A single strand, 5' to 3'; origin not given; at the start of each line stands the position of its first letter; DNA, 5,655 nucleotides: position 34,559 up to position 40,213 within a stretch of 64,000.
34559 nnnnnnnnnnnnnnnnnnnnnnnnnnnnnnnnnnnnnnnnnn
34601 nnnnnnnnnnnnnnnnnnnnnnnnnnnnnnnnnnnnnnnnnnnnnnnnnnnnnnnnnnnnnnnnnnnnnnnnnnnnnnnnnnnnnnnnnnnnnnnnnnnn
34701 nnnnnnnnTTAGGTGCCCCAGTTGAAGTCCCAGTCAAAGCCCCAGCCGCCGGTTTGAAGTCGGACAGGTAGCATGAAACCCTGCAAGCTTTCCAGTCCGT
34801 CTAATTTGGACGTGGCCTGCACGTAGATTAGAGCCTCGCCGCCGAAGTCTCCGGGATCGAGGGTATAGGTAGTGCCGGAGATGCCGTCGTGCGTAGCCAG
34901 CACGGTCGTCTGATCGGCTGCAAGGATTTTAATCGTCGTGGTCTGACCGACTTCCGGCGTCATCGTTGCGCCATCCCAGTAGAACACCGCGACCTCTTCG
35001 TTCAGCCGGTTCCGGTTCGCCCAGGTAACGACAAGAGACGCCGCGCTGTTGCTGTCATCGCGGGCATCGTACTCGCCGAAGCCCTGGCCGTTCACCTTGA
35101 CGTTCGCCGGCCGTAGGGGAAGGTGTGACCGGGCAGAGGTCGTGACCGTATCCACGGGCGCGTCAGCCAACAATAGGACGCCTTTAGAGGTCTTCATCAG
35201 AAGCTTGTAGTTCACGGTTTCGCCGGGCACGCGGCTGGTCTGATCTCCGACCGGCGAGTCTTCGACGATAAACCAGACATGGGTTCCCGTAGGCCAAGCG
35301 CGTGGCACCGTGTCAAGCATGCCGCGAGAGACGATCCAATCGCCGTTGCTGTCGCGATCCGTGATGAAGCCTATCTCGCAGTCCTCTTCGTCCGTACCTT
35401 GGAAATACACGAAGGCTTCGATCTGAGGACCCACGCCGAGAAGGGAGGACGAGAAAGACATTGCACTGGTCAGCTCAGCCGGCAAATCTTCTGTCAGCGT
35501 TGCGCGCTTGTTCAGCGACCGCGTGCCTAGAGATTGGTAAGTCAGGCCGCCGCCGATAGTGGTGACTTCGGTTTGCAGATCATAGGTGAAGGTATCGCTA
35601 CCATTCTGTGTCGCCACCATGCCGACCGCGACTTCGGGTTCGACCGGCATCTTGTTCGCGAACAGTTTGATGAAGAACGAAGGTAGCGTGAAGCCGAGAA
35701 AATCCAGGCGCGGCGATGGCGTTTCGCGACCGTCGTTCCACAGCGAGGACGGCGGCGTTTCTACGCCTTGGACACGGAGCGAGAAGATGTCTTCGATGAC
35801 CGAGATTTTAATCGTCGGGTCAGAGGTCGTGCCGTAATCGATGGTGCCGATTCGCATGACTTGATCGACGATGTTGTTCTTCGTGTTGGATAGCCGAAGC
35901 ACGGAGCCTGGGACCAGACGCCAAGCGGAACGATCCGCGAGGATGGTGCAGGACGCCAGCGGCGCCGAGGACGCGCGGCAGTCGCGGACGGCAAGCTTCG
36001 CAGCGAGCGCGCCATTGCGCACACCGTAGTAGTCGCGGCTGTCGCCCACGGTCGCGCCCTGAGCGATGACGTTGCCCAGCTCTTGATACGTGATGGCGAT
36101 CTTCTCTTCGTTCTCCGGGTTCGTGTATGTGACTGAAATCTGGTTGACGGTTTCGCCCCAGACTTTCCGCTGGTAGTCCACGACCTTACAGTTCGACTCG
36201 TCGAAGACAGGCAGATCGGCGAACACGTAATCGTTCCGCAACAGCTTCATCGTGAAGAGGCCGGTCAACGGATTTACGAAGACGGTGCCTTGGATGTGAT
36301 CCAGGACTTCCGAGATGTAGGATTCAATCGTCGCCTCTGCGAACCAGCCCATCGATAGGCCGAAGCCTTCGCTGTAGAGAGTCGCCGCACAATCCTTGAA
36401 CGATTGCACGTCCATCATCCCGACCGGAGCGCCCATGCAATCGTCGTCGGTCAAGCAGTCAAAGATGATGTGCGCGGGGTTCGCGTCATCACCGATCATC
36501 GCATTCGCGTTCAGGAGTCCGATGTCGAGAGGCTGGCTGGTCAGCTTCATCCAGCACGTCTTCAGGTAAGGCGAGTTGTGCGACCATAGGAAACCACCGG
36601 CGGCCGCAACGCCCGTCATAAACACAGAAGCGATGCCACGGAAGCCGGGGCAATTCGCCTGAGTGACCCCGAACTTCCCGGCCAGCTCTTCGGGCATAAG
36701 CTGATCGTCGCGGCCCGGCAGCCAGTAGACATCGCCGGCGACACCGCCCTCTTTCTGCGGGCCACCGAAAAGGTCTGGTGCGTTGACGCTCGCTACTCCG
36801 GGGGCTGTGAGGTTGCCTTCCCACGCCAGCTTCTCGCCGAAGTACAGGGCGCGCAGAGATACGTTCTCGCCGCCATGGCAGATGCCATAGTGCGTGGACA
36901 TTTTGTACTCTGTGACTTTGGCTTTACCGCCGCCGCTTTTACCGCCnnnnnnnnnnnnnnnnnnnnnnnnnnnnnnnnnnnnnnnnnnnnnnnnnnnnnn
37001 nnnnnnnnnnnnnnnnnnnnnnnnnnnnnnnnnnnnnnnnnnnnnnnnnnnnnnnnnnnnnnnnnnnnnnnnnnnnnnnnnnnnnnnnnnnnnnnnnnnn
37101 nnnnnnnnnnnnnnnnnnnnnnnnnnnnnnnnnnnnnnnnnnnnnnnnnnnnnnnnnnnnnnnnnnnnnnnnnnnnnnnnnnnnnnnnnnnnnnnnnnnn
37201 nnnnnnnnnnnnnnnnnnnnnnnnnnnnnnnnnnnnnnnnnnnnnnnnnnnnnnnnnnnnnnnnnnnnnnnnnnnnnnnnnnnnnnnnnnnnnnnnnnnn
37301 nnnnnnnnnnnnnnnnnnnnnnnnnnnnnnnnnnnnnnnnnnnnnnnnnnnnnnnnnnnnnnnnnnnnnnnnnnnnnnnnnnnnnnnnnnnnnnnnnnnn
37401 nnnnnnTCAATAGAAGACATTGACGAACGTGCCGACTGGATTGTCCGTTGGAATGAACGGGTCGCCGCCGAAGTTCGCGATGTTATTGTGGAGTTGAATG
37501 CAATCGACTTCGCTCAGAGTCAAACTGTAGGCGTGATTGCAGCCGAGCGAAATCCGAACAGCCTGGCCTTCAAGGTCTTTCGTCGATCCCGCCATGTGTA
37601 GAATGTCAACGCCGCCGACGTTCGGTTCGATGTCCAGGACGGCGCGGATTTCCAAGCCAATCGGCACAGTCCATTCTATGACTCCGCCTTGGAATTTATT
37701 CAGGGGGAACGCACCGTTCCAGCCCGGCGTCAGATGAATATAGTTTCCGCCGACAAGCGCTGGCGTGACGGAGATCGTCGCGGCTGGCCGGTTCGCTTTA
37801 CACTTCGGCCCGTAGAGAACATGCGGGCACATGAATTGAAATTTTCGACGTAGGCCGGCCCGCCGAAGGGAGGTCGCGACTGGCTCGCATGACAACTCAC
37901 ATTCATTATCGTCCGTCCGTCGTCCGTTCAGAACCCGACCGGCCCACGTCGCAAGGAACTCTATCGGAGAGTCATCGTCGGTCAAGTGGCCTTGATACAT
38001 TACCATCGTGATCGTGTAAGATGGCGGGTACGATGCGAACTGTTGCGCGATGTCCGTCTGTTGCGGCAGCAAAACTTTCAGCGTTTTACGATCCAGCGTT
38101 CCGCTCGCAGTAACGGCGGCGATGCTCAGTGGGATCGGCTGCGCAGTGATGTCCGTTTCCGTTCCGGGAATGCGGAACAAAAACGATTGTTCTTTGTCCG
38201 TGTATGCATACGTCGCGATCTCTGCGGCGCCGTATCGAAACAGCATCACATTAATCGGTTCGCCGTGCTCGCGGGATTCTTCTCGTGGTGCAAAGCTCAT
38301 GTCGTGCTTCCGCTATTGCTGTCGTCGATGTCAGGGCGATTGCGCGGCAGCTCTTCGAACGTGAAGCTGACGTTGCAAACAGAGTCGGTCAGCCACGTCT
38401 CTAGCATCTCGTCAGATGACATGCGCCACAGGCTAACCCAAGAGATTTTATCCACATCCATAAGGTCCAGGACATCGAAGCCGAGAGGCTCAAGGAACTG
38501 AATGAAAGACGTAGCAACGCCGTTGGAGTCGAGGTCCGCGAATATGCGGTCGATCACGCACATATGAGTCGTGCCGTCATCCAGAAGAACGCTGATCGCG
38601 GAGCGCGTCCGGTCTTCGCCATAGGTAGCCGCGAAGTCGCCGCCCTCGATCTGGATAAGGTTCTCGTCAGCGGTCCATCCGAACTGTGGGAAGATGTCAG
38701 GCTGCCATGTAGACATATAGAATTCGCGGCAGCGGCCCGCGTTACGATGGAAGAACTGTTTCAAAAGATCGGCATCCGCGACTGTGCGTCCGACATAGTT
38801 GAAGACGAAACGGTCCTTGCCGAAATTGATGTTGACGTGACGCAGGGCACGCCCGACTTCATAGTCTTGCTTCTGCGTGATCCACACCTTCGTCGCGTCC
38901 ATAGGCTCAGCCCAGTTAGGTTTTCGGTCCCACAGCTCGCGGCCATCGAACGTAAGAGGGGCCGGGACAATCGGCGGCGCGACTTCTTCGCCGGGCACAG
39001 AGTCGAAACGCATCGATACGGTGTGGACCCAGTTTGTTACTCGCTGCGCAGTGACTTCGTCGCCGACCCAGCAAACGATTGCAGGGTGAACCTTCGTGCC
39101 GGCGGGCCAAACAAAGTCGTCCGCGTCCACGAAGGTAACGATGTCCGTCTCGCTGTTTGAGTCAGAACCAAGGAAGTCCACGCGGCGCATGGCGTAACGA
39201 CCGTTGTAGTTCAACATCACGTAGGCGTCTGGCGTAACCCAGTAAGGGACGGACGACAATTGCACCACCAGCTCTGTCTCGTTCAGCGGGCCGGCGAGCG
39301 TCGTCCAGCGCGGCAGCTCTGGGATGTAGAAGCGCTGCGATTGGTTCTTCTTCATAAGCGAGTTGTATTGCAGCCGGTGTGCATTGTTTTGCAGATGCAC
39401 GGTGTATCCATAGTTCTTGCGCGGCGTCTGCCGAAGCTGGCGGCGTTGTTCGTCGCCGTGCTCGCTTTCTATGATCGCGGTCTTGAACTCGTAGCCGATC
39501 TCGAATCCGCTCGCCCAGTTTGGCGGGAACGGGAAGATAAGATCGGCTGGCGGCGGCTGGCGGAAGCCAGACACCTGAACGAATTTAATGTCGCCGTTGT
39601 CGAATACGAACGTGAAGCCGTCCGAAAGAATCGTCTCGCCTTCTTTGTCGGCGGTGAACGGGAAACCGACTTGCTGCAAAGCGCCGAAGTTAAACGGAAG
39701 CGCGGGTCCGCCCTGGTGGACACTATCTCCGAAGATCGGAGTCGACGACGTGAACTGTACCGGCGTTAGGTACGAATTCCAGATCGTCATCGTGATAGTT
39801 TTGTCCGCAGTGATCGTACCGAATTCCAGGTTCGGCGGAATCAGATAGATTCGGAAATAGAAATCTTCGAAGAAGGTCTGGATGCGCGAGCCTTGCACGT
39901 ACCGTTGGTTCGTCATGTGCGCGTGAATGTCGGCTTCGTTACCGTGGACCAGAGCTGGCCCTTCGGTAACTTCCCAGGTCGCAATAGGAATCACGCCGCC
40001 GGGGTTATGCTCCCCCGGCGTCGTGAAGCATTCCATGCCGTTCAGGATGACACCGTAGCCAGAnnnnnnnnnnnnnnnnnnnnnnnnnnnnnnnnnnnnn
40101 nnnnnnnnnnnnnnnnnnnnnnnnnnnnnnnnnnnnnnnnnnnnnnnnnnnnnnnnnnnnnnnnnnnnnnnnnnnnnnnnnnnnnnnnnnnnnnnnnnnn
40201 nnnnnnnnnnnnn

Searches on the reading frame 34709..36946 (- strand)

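Call 10: search_protein_families(library=phrogs, proteins=[window:34709-36946:-], max_evalue=0.00001)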
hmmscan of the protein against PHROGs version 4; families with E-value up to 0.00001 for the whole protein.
window:34709-36946:- (745 aa): 3 families
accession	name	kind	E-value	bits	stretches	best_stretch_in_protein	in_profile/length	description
phrog_1101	-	tail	6.8e-195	651.5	1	5-739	76-809/1405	tail protein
phrog_6284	-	tail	1.1e-154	518.1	1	10-696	10-715/1280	tail protein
phrog_21247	-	tail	1.4e-63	216.2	1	13-399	13-410/508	tail protein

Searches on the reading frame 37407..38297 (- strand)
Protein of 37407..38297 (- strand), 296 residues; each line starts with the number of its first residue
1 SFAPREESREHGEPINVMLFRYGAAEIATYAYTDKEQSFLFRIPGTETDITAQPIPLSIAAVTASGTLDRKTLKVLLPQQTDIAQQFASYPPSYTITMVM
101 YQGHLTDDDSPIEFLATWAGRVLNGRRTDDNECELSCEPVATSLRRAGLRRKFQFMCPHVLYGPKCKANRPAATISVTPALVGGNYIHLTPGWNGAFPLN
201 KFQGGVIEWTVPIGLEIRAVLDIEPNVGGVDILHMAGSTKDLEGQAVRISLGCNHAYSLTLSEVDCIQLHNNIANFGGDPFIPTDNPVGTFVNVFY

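Call 69: search_protein_families(library=phrogs, proteins=[window:37407-38297:-], max_evalue=0.0001)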
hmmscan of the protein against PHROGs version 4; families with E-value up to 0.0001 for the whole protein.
window:37407-38297:- (296 aa): 3 families
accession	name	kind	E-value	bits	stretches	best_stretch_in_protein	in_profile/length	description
phrog_778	-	tail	2.2e-47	162.8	1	1-290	2-271/287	tail assembly protein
phrog_15205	-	tail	5.6e-23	82.2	1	51-290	241-463/467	tail assembly protein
phrog_28246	-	tail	1.3e-10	42.7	1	145-288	2-134/140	tail assembly protein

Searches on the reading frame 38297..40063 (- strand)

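Call 69: search_protein_families(library=phrogs, proteins=[window:38297-40063:-], max_evalue=0.0001)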
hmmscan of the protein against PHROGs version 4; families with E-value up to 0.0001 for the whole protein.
window:38297-40063:- (588 aa): 2 families
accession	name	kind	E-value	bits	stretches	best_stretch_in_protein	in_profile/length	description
phrog_1082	-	tail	1e-86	292.7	1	48-578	384-900/1061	tail assembly protein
phrog_2913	-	other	1.4e-05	25.7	0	179-227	109-157/306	glycoside hydrolase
